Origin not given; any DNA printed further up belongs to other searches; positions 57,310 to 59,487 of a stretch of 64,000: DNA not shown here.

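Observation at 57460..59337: Orphan ParB fused in frame to a sugar-nucleotidyltransferase domain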

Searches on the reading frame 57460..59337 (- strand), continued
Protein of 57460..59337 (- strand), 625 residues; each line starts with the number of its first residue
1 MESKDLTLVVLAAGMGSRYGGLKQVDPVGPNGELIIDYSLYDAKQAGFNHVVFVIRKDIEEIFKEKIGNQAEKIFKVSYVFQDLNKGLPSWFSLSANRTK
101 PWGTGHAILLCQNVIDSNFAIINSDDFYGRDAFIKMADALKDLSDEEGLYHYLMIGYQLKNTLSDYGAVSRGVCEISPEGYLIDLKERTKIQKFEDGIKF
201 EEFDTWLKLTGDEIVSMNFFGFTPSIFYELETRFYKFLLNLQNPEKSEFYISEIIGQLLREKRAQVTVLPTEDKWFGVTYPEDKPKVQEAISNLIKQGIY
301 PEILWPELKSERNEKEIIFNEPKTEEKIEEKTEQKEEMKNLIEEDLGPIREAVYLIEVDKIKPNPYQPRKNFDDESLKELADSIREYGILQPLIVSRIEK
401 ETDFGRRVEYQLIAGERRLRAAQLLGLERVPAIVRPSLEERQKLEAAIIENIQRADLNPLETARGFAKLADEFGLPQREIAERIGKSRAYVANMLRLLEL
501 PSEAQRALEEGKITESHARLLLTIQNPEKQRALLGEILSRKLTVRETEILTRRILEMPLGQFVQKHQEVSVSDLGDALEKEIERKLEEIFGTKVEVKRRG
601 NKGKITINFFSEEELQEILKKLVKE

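Call 25: find_related_loci(query=window:57460-59337:-, collection=genome_contigs, flank=10000)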
Query window:57460-59337:- (625 aa) in genome_contigs; peptide patterns used: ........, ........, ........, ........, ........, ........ (x = any residue, [..] = any of these).
600 stretches matched a pattern (row limit reached: there are more); 441 encode a relative of the query (tblastn E <= 1e-3); the best 80 are kept; 80 distinct loci.
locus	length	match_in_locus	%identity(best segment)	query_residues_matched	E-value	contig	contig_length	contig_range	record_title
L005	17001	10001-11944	77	1-625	0e+0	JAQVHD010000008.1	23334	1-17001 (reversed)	MAG: Candidatus Paceibacterota bacterium isolate STE_198 NODE_4690_length_23334_cov_26.293618_Sandtown_E, whole genome s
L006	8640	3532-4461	71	326-625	3e-129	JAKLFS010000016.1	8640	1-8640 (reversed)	MAG: Patescibacteria group bacterium isolate RA.bin21 RA.bin21_16, whole genome shotgun sequence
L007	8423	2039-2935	55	7-302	2e-101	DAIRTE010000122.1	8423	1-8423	MAG TPA_asm: Clostridia bacterium isolate CTOTU7604 NODE_13208_length_8423_cov_11.250120, whole genome shotgun sequence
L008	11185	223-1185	50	7-323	7e-100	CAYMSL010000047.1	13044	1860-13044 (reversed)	MAG TPA_asm: uncultured Oscillospiraceae bacterium isolate SRP263991_co4_71 genome assembly, contig: NODE_7281_length_13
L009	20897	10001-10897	52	7-302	2e-97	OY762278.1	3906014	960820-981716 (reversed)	MAG: Christensenellaceae bacterium isolate d7c23e02-40a4-4312-836d-43190f2e112a genome assembly, chromosome: 1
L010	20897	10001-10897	52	7-302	5e-97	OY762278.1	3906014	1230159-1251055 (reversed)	MAG: Christensenellaceae bacterium isolate d7c23e02-40a4-4312-836d-43190f2e112a genome assembly, chromosome: 1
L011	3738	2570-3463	52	7-305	8e-98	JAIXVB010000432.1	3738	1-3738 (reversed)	MAG: Verrucomicrobiaceae bacterium isolate D1_MAG_00050 pond_D1_MAG_00050_000000000076, whole genome shotgun sequence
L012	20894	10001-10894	52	7-305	4e-96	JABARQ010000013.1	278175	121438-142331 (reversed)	MAG: Prosthecobacter sp. isolate Bin_70R c_000000000172b, whole genome shotgun sequence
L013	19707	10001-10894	52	7-305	2e-96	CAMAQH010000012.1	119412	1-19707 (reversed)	MAG: Prosthecobacter debontii isolate AH-03may19-213 genome assembly, contig: AH-03may19-C121, whole genome shotgun sequ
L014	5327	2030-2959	51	7-316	2e-96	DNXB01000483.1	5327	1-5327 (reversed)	MAG TPA_asm: Verrucomicrobiales bacterium isolate UBA11399 contig_86473, whole genome shotgun sequence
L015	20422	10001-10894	52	7-305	4e-96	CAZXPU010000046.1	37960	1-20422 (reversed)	MAG TPA_asm: uncultured Brevifollis sp. isolate SRP292972_co3_92 genome assembly, contig: NODE_742_length_37960_cov_5.29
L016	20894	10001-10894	52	7-305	6e-96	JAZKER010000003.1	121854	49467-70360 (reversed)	MAG: Verrucomicrobiota bacterium isolate DC_HB_02_SPN181219-bin043_1 DCHB02SPN_B043_1_000000000003, whole genome shotgun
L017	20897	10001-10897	52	7-302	7e-96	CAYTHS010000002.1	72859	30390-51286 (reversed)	MAG TPA_asm: uncultured Oscillospiraceae bacterium isolate SRP241341_co1_196 genome assembly, contig: NODE_473_length_72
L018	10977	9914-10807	52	7-305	2e-95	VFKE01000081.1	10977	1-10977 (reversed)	MAG: Verrucomicrobia bacterium isolate Bin_29_9 c_000003519208, whole genome shotgun sequence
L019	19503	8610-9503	52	7-305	8e-96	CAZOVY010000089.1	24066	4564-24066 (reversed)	MAG TPA_asm: uncultured Brevifollis sp. isolate binchicken_co186_323 genome assembly, contig: NODE_2382_length_24066_cov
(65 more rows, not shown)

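Call 27: search_protein_families(library=pfam, proteins=[P0071, P0024, P0048, P0043, P0020, P0077], max_evalue=0.001)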
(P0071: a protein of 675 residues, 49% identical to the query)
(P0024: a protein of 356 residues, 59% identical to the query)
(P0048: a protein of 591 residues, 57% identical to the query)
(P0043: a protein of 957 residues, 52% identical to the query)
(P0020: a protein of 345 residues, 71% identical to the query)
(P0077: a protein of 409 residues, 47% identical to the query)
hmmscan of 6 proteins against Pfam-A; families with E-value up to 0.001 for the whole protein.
P0071 (675 aa): 3 families
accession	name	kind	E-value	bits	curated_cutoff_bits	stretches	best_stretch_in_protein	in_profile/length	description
PF01636.29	APH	-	2.8e-17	63.7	23.2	1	25-263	2-216/239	Phosphotransferase enzyme family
PF00483.29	NTP_transferase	-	7.8e-05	22.8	21.2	1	378-524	3-137/245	Nucleotidyl transferase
PF12804.13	NTP_transf_3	-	0.00012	22.8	27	1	378-429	2-52/160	MobA-like NTP transferase domain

P0024 (356 aa): 2 families
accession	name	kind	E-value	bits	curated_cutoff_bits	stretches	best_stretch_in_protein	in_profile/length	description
PF00483.29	NTP_transferase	-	0.00019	21.6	21.2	1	57-191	3-127/245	Nucleotidyl transferase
PF12804.13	NTP_transf_3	-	0.00044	20.9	27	0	57-107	2-50/160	MobA-like NTP transferase domain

P0048 (591 aa): 2 families
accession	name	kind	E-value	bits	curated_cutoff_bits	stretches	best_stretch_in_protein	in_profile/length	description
PF00483.29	NTP_transferase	-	1.6e-07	31.6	21.2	1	302-473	4-162/245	Nucleotidyl transferase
PF12804.13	NTP_transf_3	-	0.00011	22.8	27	1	301-352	2-51/160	MobA-like NTP transferase domain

P0043 (957 aa): 5 families
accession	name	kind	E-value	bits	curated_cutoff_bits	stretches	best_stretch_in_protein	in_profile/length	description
PF07944.18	Beta-AFase-like_GH127_cat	-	1e-104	351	24.9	1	329-735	7-375/376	Beta-L-arabinofuranosidase, GH127 catalytic domain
PF20737.2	Glyco_hydro127C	-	1.2e-26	92.7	23.7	1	841-955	1-71/71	Glycoside hydrolase family 127 C-terminal domain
PF20736.2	Glyco_hydro127M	-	1e-18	67.6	24.2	1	746-839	2-95/95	Beta-L-arabinofuranosidase, GH127 middle domain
PF00483.29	NTP_transferase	-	1.9e-05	24.8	21.2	1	7-182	3-162/245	Nucleotidyl transferase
PF12804.13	NTP_transf_3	-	0.00058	20.5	27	0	7-56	2-49/160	MobA-like NTP transferase domain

P0020 (345 aa): 3 families
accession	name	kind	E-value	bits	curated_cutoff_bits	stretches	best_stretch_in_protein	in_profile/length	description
PF17762.8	HTH_ParB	-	2.3e-34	118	22.6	1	177-274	2-99/102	ParB HTH domain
PF02195.25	ParB_N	-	8.1e-28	96.8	26.3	1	74-174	3-95/95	ParB N-terminal domain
PF23552.2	ParB_C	-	1.9e-08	34.1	23.8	1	299-340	7-49/50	ParB dimerisation domain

P0077 (409 aa): 6 families
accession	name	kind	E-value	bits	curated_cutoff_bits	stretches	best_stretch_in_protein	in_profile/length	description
PF13560.12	HTH_31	-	1.1e-11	45.3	27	1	8-63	1-57/64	Helix-turn-helix domain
PF01381.28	HTH_3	-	1.1e-10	41.8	23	1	13-65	1-53/55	Helix-turn-helix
PF00483.29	NTP_transferase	-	1.3e-07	31.9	21.2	1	110-237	3-121/245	Nucleotidyl transferase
PF13443.12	HTH_26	-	9.4e-07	29.4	22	1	13-70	2-60/63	Cro/C1-type HTH DNA-binding domain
PF12844.13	HTH_19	-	3.9e-06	27.1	30.2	1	10-64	1-55/64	Helix-turn-helix domain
PF12804.13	NTP_transf_3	-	0.0007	20.2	27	0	110-163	2-54/160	MobA-like NTP transferase domain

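Call 30: find_encoding_contigs(protein=P0120, flank=6000, max_places=2)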
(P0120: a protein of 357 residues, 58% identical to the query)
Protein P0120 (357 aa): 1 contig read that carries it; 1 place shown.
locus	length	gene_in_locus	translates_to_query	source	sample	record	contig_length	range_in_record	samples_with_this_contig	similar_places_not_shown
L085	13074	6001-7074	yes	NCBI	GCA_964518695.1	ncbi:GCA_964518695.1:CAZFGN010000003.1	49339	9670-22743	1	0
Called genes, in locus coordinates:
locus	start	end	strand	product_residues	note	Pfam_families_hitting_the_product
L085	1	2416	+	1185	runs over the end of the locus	PF04997:RNA_pol_Rpb1_1, PF00623:RNA_pol_Rpb1_2, PF04983:RNA_pol_Rpb1_3, PF05000:RNA_pol_Rpb1_4, PF04998:RNA_pol_Rpb1_5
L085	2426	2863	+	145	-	PF01250:Ribosomal_S6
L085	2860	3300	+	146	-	PF00436:SSB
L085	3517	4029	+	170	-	PF01569:PAP2, PF14360:PAP2_C (weak)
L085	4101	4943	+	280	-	-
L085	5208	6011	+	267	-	PF00142:Fer4_NifH (weak), PF01656:CbiA, PF02374:ArsA_ATPase (weak), PF09140:MipZ, PF10609:ParA, PF13614:AAA_31, PF06564:CBP_BcsQ (weak)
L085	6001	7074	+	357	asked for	PF02195:ParB_N, PF17762:HTH_ParB, PF23552:ParB_C (weak)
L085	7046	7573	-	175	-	PF02824:TGS, PF01842:ACT, PF13291:ACT_4, PF22629:ACT_AHAS_ss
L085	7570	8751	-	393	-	-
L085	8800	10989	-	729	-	PF01751:Toprim, PF01131:Topoisom_bac, PF01396:Zn_ribbon_Top1, PF13368:Toprim_C_rpt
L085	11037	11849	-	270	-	-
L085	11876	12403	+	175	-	PF04350:PilO (weak)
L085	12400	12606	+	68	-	-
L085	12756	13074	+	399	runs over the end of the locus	PF08240:ADH_N, PF00107:ADH_zinc_N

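Call 31: find_encoding_contigs(protein=P0024, flank=8000, max_places=2)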
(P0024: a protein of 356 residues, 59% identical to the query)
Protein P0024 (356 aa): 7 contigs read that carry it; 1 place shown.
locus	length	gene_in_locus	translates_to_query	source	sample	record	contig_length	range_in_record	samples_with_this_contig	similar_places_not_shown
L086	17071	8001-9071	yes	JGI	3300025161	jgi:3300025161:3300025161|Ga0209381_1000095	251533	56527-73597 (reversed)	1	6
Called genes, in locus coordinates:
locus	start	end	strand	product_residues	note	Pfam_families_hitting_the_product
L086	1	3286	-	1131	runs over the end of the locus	PF04357:TamB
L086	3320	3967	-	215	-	PF00923:TAL_FSA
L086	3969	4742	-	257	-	PF10370:Rv2993c-like_N, PF01557:FAA_hydrolase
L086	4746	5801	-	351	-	PF00041:fn3 (faint)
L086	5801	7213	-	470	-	PF07728:AAA_5 (faint), PF07724:AAA_2, PF00004:AAA (weak)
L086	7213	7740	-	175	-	PF00227:Proteasome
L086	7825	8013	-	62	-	-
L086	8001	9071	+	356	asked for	-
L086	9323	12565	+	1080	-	PF02837:Glyco_hydro_2_N, PF00703:Glyco_hydro_2, PF02836:Glyco_hydro_2_C, PF16353:LacZ_4, PF02929:Bgal_small_N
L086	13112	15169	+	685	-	PF13240:Zn_Ribbon_1 (weak), PF00069:Pkinase, PF01636:APH (faint), PF07714:PK_Tyr_Ser-Thr, PF06293:Kdo (faint), PF03109:ABC1 (weak), PF17667:Pkinase_fungal (weak)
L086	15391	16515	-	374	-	PF08450:SGL (faint), PF17170:DUF5128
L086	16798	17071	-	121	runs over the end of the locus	-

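Call 37: find_encoding_contigs(protein=P0039, flank=7000, max_places=1)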
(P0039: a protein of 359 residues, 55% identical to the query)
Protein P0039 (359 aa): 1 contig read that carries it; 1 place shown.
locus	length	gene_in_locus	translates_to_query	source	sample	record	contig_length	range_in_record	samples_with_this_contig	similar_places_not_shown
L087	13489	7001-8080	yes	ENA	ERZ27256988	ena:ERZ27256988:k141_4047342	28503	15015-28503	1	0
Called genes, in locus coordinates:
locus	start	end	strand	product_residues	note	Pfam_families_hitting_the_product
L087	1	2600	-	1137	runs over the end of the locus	PF04357:TamB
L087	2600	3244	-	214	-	PF00923:TAL_FSA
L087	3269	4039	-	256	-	PF10370:Rv2993c-like_N, PF01557:FAA_hydrolase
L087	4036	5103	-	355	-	PF25833:Fn3_SaeA_3rd (weak)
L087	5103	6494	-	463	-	PF07728:AAA_5 (faint), PF07724:AAA_2, PF00004:AAA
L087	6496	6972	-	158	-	PF00227:Proteasome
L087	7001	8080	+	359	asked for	-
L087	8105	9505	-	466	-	-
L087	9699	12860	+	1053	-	PF02837:Glyco_hydro_2_N, PF22666:Glyco_hydro_2_N2 (weak), PF00703:Glyco_hydro_2, PF02836:Glyco_hydro_2_C, PF16353:LacZ_4, PF02929:Bgal_small_N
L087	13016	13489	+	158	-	?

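Call 38: find_encoding_contigs(protein=P0048, flank=7000, max_places=1)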
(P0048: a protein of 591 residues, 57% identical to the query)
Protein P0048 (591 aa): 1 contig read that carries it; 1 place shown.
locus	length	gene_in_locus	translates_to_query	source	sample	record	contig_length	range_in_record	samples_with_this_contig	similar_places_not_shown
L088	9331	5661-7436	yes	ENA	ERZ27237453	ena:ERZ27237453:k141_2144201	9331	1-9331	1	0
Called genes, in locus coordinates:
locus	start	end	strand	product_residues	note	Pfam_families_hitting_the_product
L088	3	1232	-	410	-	?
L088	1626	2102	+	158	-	-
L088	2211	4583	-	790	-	PF12768:Rax2 (weak)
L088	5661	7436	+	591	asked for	PF00483:NTP_transferase (weak)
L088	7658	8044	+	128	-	-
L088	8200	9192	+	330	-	PF00149:Metallophos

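Call 53: search_protein_representatives(protein=window:57460-59337:-)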
Query: 625 residues. Proteins with E-value up to 0.001 (for the whole library): 91042; up to 1e-10: 52312; up to 1e-30: 11035. The best 150 are listed.
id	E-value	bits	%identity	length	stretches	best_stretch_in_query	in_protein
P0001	0.0e+00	1360.8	99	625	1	1-625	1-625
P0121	2.0e-106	373.3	54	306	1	5-306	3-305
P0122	3.7e-104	365.9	53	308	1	7-309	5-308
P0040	1.6e-102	360.5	63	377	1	322-624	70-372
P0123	3.1e-95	336.4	49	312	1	3-308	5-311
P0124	5.0e-93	329.1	49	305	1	7-305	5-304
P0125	1.6e-92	327.4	51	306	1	5-305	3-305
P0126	1.6e-91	324.1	53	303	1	4-305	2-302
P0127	1.8e-91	323.9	51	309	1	7-307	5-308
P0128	8.0e-91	321.8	48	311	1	5-307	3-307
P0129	1.4e-90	321.0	47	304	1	5-306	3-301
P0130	4.0e-90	319.5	48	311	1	2-307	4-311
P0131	4.6e-89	316.0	50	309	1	7-308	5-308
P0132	9.1e-89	315.0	51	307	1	7-305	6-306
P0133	1.7e-88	314.1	49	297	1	6-304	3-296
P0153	2.0e-82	294.1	54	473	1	343-623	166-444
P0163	2.9e-81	290.3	56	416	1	350-623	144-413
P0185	2.7e-79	283.8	51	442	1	314-623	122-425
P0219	6.0e-77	276.0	53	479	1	328-622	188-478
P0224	3.8e-76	273.3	51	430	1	350-622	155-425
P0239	1.0e-74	268.6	57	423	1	327-623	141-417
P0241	1.3e-74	268.3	54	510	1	348-625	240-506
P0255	6.3e-74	266.0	50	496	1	333-622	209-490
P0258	6.7e-74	265.9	51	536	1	316-622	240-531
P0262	9.7e-74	265.4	54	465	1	343-622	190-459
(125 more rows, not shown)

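Call 54: search_protein_families(library=pfam, proteins=[P0241, P0258, P0255, P0219, P0153, P0262, P0185, P0224, P0163, P0239], max_evalue=0.001)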
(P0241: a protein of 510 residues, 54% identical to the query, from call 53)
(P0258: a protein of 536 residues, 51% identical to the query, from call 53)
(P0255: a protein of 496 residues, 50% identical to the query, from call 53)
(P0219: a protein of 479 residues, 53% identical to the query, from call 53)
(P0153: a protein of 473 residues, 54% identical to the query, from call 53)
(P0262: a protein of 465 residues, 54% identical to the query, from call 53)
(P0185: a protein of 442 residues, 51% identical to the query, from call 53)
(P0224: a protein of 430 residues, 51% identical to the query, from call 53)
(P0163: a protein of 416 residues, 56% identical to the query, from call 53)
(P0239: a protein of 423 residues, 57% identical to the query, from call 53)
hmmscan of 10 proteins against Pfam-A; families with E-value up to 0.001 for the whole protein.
P0241 (510 aa): 3 families
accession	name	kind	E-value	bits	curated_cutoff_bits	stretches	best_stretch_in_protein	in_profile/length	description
PF17762.8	HTH_ParB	-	2.4e-31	108.3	22.6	1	347-447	1-101/102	ParB HTH domain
PF02195.25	ParB_N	-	3.5e-29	101.1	26.3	1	245-345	3-95/95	ParB N-terminal domain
PF23552.2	ParB_C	-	2.5e-12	46.5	23.8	1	457-503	2-49/50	ParB dimerisation domain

P0258 (536 aa): 3 families
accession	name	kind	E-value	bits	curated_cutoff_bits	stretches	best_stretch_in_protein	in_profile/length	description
PF17762.8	HTH_ParB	-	2.6e-33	114.7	22.6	1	377-476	1-100/102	ParB HTH domain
PF02195.25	ParB_N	-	2.4e-29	101.7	26.3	1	275-375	3-95/95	ParB N-terminal domain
PF23552.2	ParB_C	-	1.6e-08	34.3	23.8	1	485-531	2-49/50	ParB dimerisation domain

P0255 (496 aa): 3 families
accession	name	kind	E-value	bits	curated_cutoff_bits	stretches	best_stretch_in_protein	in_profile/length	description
PF17762.8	HTH_ParB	-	8.1e-35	119.5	22.6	1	331-429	1-99/102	ParB HTH domain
PF02195.25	ParB_N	-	1.9e-28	98.8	26.3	1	229-329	3-95/95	ParB N-terminal domain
PF23552.2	ParB_C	-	3.4e-09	36.5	23.8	1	444-490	2-49/50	ParB dimerisation domain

P0219 (479 aa): 3 families
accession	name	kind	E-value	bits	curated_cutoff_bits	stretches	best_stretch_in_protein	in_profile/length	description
PF17762.8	HTH_ParB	-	9.8e-32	109.6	22.6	1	317-416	2-101/102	ParB HTH domain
PF02195.25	ParB_N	-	8.3e-28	96.7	26.3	1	214-314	4-95/95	ParB N-terminal domain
PF23552.2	ParB_C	-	3.8e-08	33.1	23.8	1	432-478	2-49/50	ParB dimerisation domain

P0153 (473 aa): 3 families
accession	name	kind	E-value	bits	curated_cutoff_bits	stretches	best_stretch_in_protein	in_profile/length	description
PF17762.8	HTH_ParB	-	4.8e-32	110.6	22.6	1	278-377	1-100/102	ParB HTH domain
PF02195.25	ParB_N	-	6.4e-27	93.9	26.3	1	177-276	4-95/95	ParB N-terminal domain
PF23552.2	ParB_C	-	0.00062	19.6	23.8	0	402-443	7-49/50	ParB dimerisation domain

P0262 (465 aa): 3 families
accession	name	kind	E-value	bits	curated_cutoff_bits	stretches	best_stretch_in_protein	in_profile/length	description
PF17762.8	HTH_ParB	-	2.1e-33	114.9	22.6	1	302-402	1-101/102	ParB HTH domain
PF02195.25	ParB_N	-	1.3e-28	99.3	26.3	1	200-300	3-95/95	ParB N-terminal domain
PF23552.2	ParB_C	-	1.6e-11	43.9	23.8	1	413-459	2-49/50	ParB dimerisation domain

P0185 (442 aa): 3 families
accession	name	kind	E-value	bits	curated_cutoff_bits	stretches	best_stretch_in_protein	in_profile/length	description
PF02195.25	ParB_N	-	8.6e-31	106.3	26.3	1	155-256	2-95/95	ParB N-terminal domain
PF17762.8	HTH_ParB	-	4.5e-30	104.3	22.6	1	258-357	1-100/102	ParB HTH domain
PF23552.2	ParB_C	-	1.6e-09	37.5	23.8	1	378-424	2-49/50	ParB dimerisation domain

P0224 (430 aa): 3 families
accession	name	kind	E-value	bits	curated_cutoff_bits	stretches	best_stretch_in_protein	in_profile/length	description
PF02195.25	ParB_N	-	1.8e-31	108.5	26.3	1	158-258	3-95/95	ParB N-terminal domain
PF17762.8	HTH_ParB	-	1.6e-29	102.5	22.6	1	260-360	1-101/102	ParB HTH domain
PF23552.2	ParB_C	-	2.3e-09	37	23.8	1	379-425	2-49/50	ParB dimerisation domain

P0163 (416 aa): 3 families
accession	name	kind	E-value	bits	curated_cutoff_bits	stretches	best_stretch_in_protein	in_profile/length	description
PF17762.8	HTH_ParB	-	5.2e-32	110.5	22.6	1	251-347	2-98/102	ParB HTH domain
PF02195.25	ParB_N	-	3.1e-26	91.7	26.3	1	147-248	3-95/95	ParB N-terminal domain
PF23552.2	ParB_C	-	1.6e-09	37.5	23.8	1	366-412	2-49/50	ParB dimerisation domain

P0239 (423 aa): 3 families
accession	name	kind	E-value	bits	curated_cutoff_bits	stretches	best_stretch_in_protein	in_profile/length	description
PF17762.8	HTH_ParB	-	2.7e-34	117.8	22.6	1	270-366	2-98/102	ParB HTH domain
PF02195.25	ParB_N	-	1.8e-31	108.5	26.3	1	166-267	2-95/95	ParB N-terminal domain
PF23552.2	ParB_C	-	1.5e-06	28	23.8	1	370-416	2-49/50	ParB dimerisation domain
